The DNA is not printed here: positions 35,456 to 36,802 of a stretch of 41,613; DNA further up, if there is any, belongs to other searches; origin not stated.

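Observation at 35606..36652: Plant-type RGP/GT75-like protein embedded among nucleotide-sugar tailoring genes: candidate pyranose-furanose mutase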

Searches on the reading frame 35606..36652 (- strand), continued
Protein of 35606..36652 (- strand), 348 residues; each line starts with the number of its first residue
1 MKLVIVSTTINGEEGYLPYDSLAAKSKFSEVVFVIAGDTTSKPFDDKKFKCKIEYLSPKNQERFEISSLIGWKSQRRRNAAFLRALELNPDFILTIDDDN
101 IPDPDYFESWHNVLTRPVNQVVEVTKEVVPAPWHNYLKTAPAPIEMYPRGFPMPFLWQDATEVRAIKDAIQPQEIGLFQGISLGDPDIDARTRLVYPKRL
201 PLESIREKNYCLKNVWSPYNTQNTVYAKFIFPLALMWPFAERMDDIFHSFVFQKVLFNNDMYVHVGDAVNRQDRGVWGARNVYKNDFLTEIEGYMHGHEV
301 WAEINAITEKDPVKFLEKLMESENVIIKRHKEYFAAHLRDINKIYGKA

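Call 36: search_protein_representatives(alignment_id=A2)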
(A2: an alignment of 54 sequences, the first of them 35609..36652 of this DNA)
Query: 54 sequences, 343 profile positions. Proteins with E-value up to 0.001 (for the whole library): 2241; up to 1e-10: 1502; up to 1e-30: 166. The best 150 are listed.
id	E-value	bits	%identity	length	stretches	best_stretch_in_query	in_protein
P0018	5.9e-172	587.9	-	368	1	1-342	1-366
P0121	1.5e-114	399.1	-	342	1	1-341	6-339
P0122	3.9e-66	239.9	-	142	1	1-142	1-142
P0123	8.6e-64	232.2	-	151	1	161-309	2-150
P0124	3.0e-57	210.7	-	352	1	2-339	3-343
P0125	7.0e-51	189.8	-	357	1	1-326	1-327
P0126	3.0e-47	177.8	-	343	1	2-341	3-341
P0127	1.3e-46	175.7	-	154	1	225-342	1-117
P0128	3.3e-46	174.4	-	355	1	1-303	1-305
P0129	6.1e-45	170.2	-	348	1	1-310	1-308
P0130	6.6e-45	170.1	-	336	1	29-340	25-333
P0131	1.2e-44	169.2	-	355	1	1-342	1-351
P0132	1.3e-44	169.1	-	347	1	1-301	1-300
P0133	6.6e-44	166.8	-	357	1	2-342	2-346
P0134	7.5e-44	166.6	-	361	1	27-306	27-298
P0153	7.9e-41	156.7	-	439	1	2-305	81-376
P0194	1.7e-36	142.5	-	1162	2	32-303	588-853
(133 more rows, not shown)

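Call 39: search_protein_families(library=pfam, alignment_id=A3, max_evalue=0.01)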
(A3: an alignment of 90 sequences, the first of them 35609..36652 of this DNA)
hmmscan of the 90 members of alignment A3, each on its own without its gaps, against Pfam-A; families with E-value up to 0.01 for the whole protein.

A. member 1, window:35609-36652:- (348 aa): 0 families

B. families by the number of members that match (of 90 scanned): 2 families
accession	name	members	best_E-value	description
PF03214.19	RGP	68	5.8e-14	Reversibly glycosylated polypeptide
PF03385.23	STELLO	47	1e-09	STELLO glycosyltransferases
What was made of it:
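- On GT75 / RGP (Pfam PF03214; CAZy GT75): 68 of 90 relatives found by the family profile (E<=1e-31) hit PF03214, best 5.8e-14 (calls 36, 39).
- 68 of 90 relatives at 25-30% identity hit PF03214 RGP (call 39). 47 of 90 relatives also hit the STELLO model (call 39). 47 of 90 relatives hit the STELLO model (call 39).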

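Call 40: fold_search(model_id=the predicted structure, library=pdb)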
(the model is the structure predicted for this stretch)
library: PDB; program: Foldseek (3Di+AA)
matches with E <= 10: 1173; with E <= 0.001: 81
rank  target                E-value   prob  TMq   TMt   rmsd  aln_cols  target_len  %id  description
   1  7xps_B                1.6e-21  1.00  0.77  0.73   3.9       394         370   21  Crystal structrue of MtdL:GDP:Mn (released 2023-03-29)
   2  7yua_A                5.8e-21  1.00  0.77  0.72   3.8       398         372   20  Structural Insight into a Metal-Dependent Mutase MtdL Revealing an Arginine Residue Covalently Mediated Interconversio (released 2023-07-26)
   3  7xpr_A                6.6e-21  1.00  0.76  0.72   3.9       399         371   20  Crystal structrue of SeMet-MtdL:GDP (released 2023-03-29)
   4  7xpt_A                1.0e-20  1.00  0.78  0.73   3.9       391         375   20  Crystal structrue of MtdL:GDP:Mn soaked with GDP-Glc (released 2023-03-29)
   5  7xpu_A                1.6e-20  1.00  0.76  0.71   4.0       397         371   21  crystal structure of MtdL-S228A-His soaked GDP-Fucp and Mn (released 2023-03-29)
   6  8hl8_A                2.0e-20  1.00  0.75  0.71   4.2       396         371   20  Crystal structrue of MtdL R257K mutant (released 2023-03-29)
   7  8cid_A                3.3e-11  1.00  0.65  0.65   7.8       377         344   13  Crystal structure of Oryza sativa UAM 2 (released 2024-02-21)
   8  9jn3_A                3.0e-06  1.00  0.42  0.48  13.9       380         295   10  Crystal structure of AvpGT in complex with Ara-A (released 2025-01-29)
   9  9jma_A                4.9e-06  1.00  0.47  0.52   9.9       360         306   11  Crystal structure of glycosyltransferase AvpGT (released 2025-01-29)
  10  5hea_A                1.5e-05  1.00  0.35  0.43  14.5       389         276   12  CgT structure in hexamer (released 2016-08-31)
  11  9jn3_B                1.7e-05  1.00  0.41  0.46  14.0       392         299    9  Crystal structure of AvpGT in complex with Ara-A (released 2025-01-29)
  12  5tze_C                2.1e-05  1.00  0.40  0.40  13.8       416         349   10  Crystal structure of S. aureus TarS in complex with UDP-GlcNAc (released 2017-01-04)
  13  6h4m_P                2.4e-05  1.00  0.35  0.39  16.6       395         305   10  TarP-UDP-GlcNAc-3RboP (released 2018-09-26)
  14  6h4f_E                2.4e-05  0.99  0.31  0.34  17.4       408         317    8  TarP-3RboP (released 2018-09-26)
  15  6h4m_Q                2.7e-05  1.00  0.35  0.38  17.6       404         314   10  TarP-UDP-GlcNAc-3RboP (released 2018-09-26)
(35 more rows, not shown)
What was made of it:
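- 35606..36652 (-): GT75/MtdL-like candidate GDP-sugar pyranose/furanose mutase, 348 aa. Foldseek MtdL TM 0.77, rice UAM2 TM 0.65 (call 40).
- On GT2-type inverting glycosyltransferases: Structural TM is 0.47 or less (call 40).
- Closest known: Plant reversibly glycosylated polypeptides / UDP-L-arabinopyranose mutases. Same: Same superfamily by structure (TM 0.65; call 40) and through intermediates (call 39).
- Checked: The plant link rests on structure (TM 0.65, 13% identity; call 40) and on intermediates: 68 of 90 relatives at 25-30% identity hit PF03214 (call 39).
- Foldseek gives MtdL E=1.6e-21 with TM 0.77, rice UAM2 E=3e-11 with TM 0.65, and the best non-GT75 hits at TM 0.47 or less (call 40). 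Foldseek separates it sharply from transferases (TM 0.47 or less, against 0.77 for MtdL; call 40).
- Tried and rejected: The plant link needed structure (call 40).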

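Call 42: find_related_loci(query=A2, collection=genome_contigs, flank=10000)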
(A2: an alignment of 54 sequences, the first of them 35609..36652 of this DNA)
Query A2 (348 aa) in genome_contigs; peptide patterns used: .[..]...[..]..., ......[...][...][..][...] (x = any residue, [..] = any of these).
403 stretches matched a pattern; 15 encode a relative of the query (tblastn E <= 1e-3); 15 distinct loci.
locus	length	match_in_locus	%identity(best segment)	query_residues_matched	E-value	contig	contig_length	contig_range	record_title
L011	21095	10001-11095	57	1-346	2e-145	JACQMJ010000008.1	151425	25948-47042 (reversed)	MAG: Candidatus Sungiibacteriota bacterium isolate NC_groundwater_1226_Ag_S-0.1um_59_124 S_p1_S3_coassembly_k141_1683222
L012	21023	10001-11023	57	1-344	3e-130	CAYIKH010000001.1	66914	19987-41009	MAG TPA_asm: uncultured Candidatus Saccharibacteria bacterium isolate ERP119705_co21_58 genome assembly, contig: NODE_32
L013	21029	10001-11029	56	1-347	7e-128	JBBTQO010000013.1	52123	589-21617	MAG: Patescibacteria group bacterium isolate H43-bin019_1 H43_bin019_1_000000000013, whole genome shotgun sequence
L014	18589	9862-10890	56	1-347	2e-126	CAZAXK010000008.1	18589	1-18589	MAG TPA_asm: uncultured Candidatus Saccharibacteria bacterium isolate SRP286056_co1_285 genome assembly, contig: NODE_35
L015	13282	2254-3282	55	1-347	2e-125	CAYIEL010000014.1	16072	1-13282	MAG TPA_asm: uncultured Candidatus Saccharibacteria bacterium isolate ERP119705_co18_447 genome assembly, contig: NODE_4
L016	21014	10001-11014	54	1-344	3e-123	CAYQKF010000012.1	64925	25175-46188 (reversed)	MAG TPA_asm: uncultured Pirellulales bacterium isolate SRP068000_co2_145 genome assembly, contig: NODE_69_length_64925_c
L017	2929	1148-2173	54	1-347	8e-128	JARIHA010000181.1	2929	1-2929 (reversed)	MAG: Candidatus Taylorbacteria bacterium isolate CullarsAll.DT.40 k141_137287, whole genome shotgun sequence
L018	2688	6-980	55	43-346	5e-128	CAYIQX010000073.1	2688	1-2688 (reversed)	MAG TPA_asm: uncultured Candidatus Saccharibacteria bacterium isolate ERP119705_co25_682 genome assembly, contig: NODE_7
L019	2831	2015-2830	60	1-272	5e-115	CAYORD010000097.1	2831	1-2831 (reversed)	MAG TPA_asm: uncultured Candidatus Saccharibacteria bacterium isolate SRP269290_co4_246 genome assembly, contig: NODE_50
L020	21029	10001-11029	76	1-346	0e+0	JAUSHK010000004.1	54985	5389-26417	MAG: Candidatus Jorgensenbacteria bacterium isolate E14_metabat.bin.188 E14_k141_182473, whole genome shotgun sequence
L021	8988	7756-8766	55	1-343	6e-124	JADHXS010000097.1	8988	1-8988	MAG: Phycisphaerae bacterium isolate BS750m-G59 BS-750m-C15154, whole genome shotgun sequence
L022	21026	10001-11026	44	2-348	8e-88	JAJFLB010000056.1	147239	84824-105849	MAG: Gammaproteobacteria bacterium isolate OFTM78 OFTM78_55, whole genome shotgun sequence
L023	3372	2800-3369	55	1-190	2e-66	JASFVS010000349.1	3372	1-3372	MAG: Phycisphaerales bacterium isolate D1105M20metaG_Bin_628 D1105M20metaG_FD_scaffold_15676_c1, whole genome shotgun se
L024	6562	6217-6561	66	1-115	3e-48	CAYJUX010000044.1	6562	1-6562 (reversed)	MAG TPA_asm: uncultured Candidatus Saccharibacteria bacterium isolate ERP125453_co1_304 genome assembly, contig: NODE_15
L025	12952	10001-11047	31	1-342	2e-30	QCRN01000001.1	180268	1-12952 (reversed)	Pelagibacteraceae bacterium AG-461-B04 Ga0172183_101, whole genome shotgun sequence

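Call 46: search_solved_structures(query=L016:8989-9990:+, max_evalue=1e-15)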
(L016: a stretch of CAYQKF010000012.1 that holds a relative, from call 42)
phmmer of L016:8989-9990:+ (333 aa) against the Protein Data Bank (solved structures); distinct sequences matched with E-value up to 1e-15: 33.
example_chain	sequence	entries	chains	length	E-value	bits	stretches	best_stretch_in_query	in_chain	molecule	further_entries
2c59_A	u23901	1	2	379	7e-103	347.8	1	13-328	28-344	GDP-MANNOSE-3', 5'-EPIMERASE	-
2c54_A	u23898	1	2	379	1.8e-102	346.4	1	13-328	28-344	GDP-MANNOSE-3', 5'-EPIMERASE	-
2c5a_A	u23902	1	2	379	2.5e-102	345.9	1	13-328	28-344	GDP-MANNOSE-3', 5'-EPIMERASE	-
2c5e_A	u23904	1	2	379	4.7e-102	345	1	13-328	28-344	GDP-MANNOSE-3', 5'-EPIMERASE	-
8sg0_A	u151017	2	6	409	1.1e-101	343.8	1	16-328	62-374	GDP-mannose 3,5-epimerase | GDP-mannose 3,5 epimerase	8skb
6wjb_A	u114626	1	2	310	2.2e-26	96.3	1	12-320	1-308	NAD-dependent epimerase/dehydratase family protein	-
6wj9_A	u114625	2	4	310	1.9e-25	93.3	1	12-320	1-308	NAD-dependent epimerase/dehydratase family protein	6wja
1bsv_A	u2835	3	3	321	1.9e-24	90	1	13-323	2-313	PROTEIN (GDP-FUCOSE SYNTHETASE) | GDP-FUCOSE SYNTHETASE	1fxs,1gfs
1e6u_A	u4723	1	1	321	2.2e-24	89.7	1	13-323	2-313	GDP-FUCOSE SYNTHETASE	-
8rdg_A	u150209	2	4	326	2.4e-24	89.6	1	16-320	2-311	SDR family NAD(P)-dependent oxidoreductase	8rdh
1e7r_A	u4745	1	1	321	3.6e-24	89.1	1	13-323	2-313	GDP-FUCOSE SYNTHETASE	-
1e7s_A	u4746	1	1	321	4.2e-24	88.8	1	13-323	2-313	GDP-FUCOSE SYNTHETASE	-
1bws_A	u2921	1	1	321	4.9e-24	88.6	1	13-323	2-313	PROTEIN (GDP-4-KETO-6-DEOXY-D-MANNOSE EPIMERASE/REDUCTASE)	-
1e7q_A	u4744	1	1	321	5.4e-24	88.5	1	13-323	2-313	GDP-FUCOSE SYNTHETASE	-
8rdi_A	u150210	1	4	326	8.4e-24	87.8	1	16-320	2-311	SDR family NAD(P)-dependent oxidoreductase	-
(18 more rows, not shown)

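Call 47: search_solved_structures(query=L008:5012-5995:+, max_evalue=1e-15)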
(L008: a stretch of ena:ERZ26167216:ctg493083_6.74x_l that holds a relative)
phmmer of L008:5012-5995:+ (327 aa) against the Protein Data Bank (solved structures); distinct sequences matched with E-value up to 1e-15: 34.
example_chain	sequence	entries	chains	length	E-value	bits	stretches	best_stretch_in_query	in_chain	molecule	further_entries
2c59_A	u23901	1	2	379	1.1e-93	317.4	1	8-326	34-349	GDP-MANNOSE-3', 5'-EPIMERASE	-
2c54_A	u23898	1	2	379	2.8e-93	316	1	8-326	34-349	GDP-MANNOSE-3', 5'-EPIMERASE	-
2c5a_A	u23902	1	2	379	3.8e-93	315.5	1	8-326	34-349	GDP-MANNOSE-3', 5'-EPIMERASE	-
2c5e_A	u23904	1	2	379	7.3e-93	314.6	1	8-326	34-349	GDP-MANNOSE-3', 5'-EPIMERASE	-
8sg0_A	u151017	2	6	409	4.2e-92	312.1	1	7-326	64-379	GDP-mannose 3,5-epimerase | GDP-mannose 3,5 epimerase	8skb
4lk3_A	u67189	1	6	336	9.1e-29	103.9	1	3-317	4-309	UDP-glucuronic acid decarboxylase 1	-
2b69_A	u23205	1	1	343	1.6e-28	103.1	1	3-318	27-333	UDP-glucuronate decarboxylase 1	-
4gll_A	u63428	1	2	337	1.7e-28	103.1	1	3-317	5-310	UDP-glucuronic acid decarboxylase 1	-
4m55_A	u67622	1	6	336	1.7e-28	103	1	3-317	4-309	UDP-glucuronic acid decarboxylase 1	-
6wjb_A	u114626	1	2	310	1.7e-26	96.5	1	4-312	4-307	NAD-dependent epimerase/dehydratase family protein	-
8rdg_A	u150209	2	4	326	1.1e-25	93.8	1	6-293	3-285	SDR family NAD(P)-dependent oxidoreductase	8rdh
6wj9_A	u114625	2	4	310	1.6e-25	93.3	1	4-312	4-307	NAD-dependent epimerase/dehydratase family protein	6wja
8rdi_A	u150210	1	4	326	3.9e-25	92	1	6-293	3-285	SDR family NAD(P)-dependent oxidoreductase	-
7ll6_A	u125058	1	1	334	2.7e-24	89.2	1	8-320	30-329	GDP-L-fucose synthase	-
8du0_A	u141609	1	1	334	2.7e-24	89.2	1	8-320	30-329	GDP-L-fucose synthase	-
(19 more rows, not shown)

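Call 61: find_related_loci(query=A2, collection=metagenome_contigs, flank=10000)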
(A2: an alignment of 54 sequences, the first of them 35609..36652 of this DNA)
Query A2 (348 aa) in metagenome_contigs; peptide patterns used: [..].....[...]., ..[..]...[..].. (x = any residue, [..] = any of these).
509 stretches matched a pattern; 45 encode a relative of the query (tblastn E <= 1e-3); 45 distinct loci.
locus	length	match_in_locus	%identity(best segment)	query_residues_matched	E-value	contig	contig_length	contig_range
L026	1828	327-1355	75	1-346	0e+0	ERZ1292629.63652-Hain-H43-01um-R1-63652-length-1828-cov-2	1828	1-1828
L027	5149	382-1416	75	1-348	0e+0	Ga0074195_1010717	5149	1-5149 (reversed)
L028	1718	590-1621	72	1-347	0e+0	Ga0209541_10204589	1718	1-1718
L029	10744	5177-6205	74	1-346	2e-180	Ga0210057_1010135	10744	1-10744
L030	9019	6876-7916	73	1-347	2e-180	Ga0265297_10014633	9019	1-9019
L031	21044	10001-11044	71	1-345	2e-172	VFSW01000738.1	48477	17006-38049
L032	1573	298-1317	57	1-344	8e-145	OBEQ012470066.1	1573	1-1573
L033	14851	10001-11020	57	1-344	1e-132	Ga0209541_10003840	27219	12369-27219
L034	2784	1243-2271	58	1-347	1e-136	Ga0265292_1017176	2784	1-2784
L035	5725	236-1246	57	1-344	3e-130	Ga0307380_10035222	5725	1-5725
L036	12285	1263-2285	57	1-344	5e-130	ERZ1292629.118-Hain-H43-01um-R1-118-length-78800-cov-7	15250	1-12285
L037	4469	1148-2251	53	1-344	8e-131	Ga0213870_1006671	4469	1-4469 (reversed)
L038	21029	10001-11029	56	1-347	1e-127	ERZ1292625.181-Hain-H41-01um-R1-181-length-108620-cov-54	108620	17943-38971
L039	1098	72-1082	54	1-344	8e-140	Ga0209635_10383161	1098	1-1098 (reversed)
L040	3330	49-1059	55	1-344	1e-130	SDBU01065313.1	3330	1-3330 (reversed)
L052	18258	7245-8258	52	1-344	9e-118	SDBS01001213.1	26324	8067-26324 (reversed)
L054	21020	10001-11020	51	1-344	2e-116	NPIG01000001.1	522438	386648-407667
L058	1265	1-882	49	46-344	2e-102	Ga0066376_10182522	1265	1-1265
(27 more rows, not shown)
